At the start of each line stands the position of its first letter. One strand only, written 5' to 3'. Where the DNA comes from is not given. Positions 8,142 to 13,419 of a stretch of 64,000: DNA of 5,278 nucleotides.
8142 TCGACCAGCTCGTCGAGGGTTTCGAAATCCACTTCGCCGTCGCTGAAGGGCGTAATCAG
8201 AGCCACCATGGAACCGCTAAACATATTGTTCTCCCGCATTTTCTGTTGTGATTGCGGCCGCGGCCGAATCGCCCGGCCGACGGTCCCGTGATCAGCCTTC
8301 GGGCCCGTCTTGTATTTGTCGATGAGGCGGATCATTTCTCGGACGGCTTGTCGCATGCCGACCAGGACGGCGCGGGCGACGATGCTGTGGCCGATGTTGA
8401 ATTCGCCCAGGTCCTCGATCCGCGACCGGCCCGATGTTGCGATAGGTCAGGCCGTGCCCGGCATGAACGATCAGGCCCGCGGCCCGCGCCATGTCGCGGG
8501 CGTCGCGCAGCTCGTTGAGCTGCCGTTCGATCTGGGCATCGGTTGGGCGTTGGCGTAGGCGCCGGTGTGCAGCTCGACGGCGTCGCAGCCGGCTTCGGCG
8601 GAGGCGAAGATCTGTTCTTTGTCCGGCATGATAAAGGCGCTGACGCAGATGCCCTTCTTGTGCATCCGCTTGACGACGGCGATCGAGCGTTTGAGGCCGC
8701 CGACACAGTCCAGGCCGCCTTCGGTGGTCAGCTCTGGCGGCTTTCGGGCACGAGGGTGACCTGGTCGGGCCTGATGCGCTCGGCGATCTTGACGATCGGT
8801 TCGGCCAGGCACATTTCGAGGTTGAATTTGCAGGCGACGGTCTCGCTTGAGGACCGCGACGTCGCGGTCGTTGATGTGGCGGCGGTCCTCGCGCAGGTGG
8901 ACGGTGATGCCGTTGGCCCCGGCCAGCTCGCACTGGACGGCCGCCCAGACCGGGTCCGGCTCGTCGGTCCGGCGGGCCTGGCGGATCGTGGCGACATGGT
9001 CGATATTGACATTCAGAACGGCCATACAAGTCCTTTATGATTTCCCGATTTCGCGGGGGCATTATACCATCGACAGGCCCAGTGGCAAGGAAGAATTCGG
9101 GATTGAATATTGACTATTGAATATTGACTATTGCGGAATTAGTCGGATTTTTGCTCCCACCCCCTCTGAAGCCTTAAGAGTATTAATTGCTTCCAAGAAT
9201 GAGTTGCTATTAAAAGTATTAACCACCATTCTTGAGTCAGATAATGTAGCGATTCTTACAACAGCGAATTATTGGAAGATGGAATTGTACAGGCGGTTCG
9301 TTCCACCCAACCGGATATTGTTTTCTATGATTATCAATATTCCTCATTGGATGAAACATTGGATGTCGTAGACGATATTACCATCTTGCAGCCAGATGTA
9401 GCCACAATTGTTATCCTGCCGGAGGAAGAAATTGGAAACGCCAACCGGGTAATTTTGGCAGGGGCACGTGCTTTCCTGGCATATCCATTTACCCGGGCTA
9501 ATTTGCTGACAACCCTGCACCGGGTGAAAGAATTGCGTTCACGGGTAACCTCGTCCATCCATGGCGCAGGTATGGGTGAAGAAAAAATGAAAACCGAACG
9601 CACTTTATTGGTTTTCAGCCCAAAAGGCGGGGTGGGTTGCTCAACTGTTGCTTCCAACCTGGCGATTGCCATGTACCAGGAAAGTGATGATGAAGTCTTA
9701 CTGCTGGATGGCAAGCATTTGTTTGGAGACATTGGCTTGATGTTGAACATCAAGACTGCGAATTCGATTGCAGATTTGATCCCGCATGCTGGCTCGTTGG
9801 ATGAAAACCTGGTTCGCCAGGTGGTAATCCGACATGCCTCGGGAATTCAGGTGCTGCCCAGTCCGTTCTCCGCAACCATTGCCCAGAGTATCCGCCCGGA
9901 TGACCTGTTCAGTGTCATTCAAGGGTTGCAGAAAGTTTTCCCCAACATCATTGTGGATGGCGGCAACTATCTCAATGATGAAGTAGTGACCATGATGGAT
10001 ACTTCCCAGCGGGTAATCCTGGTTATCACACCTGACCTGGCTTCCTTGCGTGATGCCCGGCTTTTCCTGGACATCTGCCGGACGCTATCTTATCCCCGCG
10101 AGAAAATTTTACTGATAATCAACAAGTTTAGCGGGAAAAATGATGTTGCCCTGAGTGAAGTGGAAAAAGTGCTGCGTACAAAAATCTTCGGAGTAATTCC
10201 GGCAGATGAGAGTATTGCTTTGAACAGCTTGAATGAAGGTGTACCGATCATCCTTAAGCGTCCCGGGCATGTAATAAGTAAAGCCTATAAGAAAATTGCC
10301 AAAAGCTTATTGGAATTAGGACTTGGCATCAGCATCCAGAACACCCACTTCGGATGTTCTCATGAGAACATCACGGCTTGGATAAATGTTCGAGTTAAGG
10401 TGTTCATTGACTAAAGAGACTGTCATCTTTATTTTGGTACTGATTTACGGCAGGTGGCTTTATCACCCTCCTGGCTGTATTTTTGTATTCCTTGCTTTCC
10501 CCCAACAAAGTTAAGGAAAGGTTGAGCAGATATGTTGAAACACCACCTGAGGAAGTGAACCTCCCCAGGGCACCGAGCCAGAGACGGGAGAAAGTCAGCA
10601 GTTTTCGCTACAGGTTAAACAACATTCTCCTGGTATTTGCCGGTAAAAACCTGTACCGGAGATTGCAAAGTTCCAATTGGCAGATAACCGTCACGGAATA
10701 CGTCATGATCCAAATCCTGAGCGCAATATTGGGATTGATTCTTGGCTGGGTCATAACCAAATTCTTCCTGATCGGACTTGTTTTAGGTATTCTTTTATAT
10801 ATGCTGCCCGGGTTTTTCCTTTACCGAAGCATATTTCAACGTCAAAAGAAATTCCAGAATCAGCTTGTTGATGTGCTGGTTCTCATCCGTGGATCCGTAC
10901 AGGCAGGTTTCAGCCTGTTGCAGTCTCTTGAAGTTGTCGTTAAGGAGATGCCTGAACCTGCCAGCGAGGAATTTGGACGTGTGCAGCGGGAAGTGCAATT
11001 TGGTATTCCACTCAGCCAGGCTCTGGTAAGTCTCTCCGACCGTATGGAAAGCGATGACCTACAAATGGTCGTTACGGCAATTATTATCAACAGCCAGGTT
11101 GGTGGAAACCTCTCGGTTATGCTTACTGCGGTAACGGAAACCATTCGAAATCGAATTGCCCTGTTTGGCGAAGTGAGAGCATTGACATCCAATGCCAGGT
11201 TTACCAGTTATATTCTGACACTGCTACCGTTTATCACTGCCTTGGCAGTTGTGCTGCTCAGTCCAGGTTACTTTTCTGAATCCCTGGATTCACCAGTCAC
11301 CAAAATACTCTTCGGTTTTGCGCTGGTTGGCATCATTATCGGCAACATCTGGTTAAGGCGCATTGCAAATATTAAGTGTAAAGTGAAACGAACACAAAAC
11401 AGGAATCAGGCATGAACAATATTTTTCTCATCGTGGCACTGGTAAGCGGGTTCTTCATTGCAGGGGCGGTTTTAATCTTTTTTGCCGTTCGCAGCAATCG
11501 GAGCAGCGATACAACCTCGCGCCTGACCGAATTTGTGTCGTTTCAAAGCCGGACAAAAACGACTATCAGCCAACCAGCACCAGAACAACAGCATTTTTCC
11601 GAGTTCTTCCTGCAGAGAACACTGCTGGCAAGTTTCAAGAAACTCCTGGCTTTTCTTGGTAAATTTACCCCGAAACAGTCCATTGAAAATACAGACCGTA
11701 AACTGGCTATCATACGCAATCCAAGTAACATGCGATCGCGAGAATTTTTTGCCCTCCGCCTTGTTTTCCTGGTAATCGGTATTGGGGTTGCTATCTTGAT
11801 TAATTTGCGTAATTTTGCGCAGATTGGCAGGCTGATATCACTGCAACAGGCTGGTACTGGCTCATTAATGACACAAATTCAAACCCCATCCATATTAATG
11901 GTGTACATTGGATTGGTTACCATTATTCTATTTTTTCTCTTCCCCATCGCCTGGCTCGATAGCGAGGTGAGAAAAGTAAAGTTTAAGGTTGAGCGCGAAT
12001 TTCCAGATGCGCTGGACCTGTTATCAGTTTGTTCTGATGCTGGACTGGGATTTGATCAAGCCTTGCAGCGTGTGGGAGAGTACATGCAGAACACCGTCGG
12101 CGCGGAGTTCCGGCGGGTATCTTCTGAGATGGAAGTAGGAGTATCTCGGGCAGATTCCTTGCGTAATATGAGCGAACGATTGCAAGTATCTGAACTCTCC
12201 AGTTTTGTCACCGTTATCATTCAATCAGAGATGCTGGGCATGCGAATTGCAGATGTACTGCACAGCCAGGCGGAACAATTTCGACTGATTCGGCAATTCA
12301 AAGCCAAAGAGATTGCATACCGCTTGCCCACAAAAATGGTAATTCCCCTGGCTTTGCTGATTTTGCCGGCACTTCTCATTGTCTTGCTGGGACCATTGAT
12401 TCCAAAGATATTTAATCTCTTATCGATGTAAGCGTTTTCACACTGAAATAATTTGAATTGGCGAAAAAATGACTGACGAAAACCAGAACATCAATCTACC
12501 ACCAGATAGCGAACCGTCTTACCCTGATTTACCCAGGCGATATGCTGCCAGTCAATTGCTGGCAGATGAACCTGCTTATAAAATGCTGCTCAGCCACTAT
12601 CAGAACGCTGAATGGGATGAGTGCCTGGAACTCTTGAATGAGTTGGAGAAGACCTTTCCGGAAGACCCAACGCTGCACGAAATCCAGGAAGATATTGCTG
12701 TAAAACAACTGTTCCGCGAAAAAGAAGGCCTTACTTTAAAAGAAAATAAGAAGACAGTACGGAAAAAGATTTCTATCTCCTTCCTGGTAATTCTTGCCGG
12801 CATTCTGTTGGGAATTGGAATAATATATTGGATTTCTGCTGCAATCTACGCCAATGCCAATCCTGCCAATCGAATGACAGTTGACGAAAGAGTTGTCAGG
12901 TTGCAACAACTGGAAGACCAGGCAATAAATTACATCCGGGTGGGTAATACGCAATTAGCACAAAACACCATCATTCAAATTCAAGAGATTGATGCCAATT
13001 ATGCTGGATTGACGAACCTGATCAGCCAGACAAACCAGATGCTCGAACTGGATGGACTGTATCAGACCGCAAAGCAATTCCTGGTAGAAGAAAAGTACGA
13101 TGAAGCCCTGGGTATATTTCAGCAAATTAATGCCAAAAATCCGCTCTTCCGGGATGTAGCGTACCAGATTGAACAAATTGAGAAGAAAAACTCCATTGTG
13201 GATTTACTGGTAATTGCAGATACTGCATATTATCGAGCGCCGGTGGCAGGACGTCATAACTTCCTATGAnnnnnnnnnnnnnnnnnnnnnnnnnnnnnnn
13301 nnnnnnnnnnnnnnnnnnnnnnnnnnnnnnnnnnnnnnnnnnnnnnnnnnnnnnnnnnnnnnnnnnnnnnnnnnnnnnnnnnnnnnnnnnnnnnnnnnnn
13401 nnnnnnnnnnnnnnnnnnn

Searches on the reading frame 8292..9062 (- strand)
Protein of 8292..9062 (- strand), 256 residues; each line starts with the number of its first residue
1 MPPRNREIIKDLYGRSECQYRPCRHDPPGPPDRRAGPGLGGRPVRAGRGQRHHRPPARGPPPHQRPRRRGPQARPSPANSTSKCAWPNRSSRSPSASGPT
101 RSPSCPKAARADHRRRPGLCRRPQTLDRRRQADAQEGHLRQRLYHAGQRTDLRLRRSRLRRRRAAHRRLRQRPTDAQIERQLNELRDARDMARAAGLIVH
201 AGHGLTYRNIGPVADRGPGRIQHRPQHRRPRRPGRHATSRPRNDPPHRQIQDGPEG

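Call 60: search_protein_families(library=pfam, proteins=[window:8292-9062:-], max_evalue=0.001)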
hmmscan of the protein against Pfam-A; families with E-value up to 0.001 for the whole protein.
window:8292-9062:- (256 aa): 1 family
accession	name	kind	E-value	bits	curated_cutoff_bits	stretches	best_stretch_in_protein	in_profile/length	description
PF03740.19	PdxJ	-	1.8e-06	27.7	24.5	1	175-214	161-200/234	Pyridoxal phosphate biosynthesis protein PdxJ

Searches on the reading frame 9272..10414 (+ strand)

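Call 42: search_protein_families(library=pfam, proteins=[window:9272-10414:+], max_evalue=0.00001)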
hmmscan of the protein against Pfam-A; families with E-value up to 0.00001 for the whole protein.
window:9272-10414:+ (380 aa): 4 families
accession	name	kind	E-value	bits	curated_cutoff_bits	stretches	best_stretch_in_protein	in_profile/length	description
PF10609.15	ParA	-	8.7e-12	45.4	27.1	1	109-163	3-56/246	NUBPL iron-transfer P-loop NTPase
PF01656.29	CbiA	-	4.9e-08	33.4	25.4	1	113-318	2-118/125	CobQ/CobB/MinD/ParA nucleotide binding domain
PF13614.12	AAA_31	-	5e-06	27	27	0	111-267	3-162/177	AAA domain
PF00142.24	Fer4_NifH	-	6.4e-06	26.3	25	0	116-194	6-83/271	4Fe-4S iron sulfur cluster binding proteins, NifH/frxC family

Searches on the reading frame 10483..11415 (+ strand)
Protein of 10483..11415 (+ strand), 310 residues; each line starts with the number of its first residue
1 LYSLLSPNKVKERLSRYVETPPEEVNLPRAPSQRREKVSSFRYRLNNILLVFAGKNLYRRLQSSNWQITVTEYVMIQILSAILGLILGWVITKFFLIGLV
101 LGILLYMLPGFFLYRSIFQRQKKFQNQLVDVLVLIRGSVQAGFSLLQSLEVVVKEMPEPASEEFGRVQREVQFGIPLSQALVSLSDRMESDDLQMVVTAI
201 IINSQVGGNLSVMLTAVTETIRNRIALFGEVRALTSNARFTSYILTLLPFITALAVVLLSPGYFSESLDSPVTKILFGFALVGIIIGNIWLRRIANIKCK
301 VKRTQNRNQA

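Call 42: search_protein_families(library=pfam, proteins=[window:10483-11415:+], max_evalue=0.00001)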
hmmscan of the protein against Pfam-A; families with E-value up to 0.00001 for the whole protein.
window:10483-11415:+ (310 aa): 1 family
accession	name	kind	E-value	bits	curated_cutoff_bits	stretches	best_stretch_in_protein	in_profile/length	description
PF00482.28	T2SSF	-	1.5e-17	64.2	25.2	1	137-257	7-124/125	Type II secretion system (T2SS), protein F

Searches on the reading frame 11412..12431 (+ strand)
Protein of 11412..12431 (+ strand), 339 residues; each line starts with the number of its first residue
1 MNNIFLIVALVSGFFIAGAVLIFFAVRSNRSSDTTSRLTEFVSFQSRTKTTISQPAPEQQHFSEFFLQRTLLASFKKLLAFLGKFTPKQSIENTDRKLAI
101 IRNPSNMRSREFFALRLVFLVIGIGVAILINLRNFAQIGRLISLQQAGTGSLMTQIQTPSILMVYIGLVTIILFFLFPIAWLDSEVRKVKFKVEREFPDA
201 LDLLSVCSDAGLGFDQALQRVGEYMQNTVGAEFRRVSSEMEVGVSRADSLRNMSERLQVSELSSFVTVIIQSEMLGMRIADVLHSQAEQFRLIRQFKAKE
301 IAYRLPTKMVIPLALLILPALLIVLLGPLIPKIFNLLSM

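Call 42: search_protein_families(library=pfam, proteins=[window:11412-12431:+], max_evalue=0.00001)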
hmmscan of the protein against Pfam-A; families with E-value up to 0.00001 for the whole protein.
window:11412-12431:+ (339 aa): 1 family
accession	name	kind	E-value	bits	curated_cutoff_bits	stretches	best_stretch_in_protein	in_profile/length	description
PF00482.28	T2SSF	-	3.5e-19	69.4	25.2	1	200-326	1-124/125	Type II secretion system (T2SS), protein F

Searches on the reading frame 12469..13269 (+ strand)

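Call 42: search_protein_families(library=pfam, proteins=[window:12469-13269:+], max_evalue=0.00001)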
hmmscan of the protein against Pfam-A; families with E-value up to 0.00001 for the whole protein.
window:12469-13269:+ (266 aa): 1 family
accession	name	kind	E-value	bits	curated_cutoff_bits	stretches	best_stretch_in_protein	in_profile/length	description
PF13428.12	TPR_14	-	8.6e-06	26.4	23.5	0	38-70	6-38/44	Tetratricopeptide repeat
